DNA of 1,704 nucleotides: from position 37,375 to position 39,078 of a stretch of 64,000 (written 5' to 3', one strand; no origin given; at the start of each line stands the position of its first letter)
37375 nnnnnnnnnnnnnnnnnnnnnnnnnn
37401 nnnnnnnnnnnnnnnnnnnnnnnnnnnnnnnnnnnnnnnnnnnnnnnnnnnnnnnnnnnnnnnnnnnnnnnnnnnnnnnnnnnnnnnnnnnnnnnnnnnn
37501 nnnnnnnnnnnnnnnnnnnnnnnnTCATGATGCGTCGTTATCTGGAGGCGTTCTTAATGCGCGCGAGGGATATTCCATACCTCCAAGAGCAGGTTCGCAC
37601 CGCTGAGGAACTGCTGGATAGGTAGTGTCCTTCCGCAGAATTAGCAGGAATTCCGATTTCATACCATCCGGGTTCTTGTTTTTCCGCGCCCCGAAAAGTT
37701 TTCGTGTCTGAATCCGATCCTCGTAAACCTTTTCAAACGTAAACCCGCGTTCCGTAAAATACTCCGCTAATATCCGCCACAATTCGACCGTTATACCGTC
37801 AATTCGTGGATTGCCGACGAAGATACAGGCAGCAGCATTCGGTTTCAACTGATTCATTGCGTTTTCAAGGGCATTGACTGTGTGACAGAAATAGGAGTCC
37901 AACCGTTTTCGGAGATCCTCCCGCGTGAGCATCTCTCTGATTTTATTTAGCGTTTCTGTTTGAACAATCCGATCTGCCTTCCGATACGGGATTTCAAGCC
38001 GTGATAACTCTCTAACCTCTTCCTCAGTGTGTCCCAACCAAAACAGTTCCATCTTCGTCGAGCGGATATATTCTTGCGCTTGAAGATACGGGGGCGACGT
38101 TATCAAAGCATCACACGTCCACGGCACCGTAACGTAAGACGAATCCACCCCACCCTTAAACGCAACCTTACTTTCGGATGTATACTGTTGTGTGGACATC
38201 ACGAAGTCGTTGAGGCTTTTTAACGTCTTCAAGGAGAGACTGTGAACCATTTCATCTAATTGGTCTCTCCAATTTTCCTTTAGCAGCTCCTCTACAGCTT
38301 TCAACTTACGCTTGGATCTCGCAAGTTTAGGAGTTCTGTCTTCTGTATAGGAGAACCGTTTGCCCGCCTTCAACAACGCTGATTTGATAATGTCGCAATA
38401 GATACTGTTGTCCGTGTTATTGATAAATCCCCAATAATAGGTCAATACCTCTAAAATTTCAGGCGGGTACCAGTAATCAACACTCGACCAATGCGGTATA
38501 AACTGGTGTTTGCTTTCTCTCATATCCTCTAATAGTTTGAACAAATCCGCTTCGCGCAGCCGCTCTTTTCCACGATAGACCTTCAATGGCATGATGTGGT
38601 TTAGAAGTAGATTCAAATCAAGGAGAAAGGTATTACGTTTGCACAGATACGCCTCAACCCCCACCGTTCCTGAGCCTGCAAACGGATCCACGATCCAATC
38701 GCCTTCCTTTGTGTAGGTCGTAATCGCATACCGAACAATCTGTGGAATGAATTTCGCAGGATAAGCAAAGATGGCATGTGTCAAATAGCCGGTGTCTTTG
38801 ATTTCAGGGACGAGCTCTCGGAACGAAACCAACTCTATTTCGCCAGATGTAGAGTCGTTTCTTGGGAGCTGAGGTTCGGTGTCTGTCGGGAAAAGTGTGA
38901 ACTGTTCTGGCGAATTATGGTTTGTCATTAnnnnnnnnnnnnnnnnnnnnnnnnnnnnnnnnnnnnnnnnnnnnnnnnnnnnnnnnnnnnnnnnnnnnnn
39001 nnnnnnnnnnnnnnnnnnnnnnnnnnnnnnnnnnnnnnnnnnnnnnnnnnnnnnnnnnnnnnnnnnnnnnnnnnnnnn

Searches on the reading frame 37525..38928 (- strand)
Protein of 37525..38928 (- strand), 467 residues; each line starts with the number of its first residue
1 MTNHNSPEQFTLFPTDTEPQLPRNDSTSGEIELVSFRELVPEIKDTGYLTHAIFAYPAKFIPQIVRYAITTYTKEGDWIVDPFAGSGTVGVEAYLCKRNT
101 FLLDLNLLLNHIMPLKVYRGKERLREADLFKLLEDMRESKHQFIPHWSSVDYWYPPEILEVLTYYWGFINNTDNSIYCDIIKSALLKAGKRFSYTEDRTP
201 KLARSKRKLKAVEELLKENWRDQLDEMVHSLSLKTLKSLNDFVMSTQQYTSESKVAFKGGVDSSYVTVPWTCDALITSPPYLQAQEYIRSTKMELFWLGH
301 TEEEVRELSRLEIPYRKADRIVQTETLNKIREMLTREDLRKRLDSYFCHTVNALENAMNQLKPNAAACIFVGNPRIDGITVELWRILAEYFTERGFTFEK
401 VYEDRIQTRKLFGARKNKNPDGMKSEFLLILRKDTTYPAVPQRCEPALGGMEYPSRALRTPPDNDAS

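Call 103: search_protein_families(library=pfam, proteins=[window:37525-38928:-], max_evalue=0.00001)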
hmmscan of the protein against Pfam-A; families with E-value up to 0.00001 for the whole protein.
window:37525-38928:- (467 aa): 1 family
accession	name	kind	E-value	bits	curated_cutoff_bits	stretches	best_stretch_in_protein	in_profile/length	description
PF01555.25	N6_N4_Mtase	-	1.3e-13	51.8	26.7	1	54-105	160-211/221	DNA methylase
